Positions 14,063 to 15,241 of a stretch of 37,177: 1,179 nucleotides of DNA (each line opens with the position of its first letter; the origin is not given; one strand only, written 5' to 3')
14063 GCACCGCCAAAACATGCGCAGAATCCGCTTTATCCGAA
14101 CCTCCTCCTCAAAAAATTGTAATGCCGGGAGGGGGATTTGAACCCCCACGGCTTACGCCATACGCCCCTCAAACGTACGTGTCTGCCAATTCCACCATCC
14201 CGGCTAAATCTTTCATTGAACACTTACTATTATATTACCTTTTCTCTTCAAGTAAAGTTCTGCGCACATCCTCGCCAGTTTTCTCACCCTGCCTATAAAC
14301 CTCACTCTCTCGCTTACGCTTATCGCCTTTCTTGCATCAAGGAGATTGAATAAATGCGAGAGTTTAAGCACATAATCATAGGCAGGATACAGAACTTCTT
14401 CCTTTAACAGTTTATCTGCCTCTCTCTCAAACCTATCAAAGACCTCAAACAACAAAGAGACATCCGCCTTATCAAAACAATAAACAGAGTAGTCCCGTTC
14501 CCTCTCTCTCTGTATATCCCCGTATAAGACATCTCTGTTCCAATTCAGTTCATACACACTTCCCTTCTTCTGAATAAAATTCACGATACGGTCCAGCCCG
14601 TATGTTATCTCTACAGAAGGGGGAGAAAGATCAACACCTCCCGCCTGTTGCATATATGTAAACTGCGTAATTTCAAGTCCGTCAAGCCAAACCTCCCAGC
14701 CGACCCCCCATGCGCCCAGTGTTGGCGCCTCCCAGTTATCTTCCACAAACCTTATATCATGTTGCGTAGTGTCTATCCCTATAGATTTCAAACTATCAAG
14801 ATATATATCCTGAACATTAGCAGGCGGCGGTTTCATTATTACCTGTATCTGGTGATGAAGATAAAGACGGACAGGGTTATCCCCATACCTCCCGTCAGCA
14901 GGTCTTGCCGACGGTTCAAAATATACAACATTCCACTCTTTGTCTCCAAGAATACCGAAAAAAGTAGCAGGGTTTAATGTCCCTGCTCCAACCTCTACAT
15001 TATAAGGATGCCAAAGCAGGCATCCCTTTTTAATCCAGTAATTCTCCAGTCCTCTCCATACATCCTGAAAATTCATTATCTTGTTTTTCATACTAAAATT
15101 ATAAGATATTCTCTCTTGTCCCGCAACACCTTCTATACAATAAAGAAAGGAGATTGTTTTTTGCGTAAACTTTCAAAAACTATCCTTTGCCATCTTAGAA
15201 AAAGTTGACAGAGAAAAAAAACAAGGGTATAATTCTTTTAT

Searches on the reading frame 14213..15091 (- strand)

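Call 16: search_protein_families(library=pfam, proteins=[window:14213-15091:-], max_evalue=0.001)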
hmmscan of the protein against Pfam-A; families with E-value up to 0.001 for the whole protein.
window:14213-15091:- (292 aa): 1 family
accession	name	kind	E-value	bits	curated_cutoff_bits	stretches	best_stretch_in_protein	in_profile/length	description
PF02091.20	tRNA-synt_2e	-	5.5e-130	433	27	1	8-283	1-276/278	Glycyl-tRNA synthetase alpha subunit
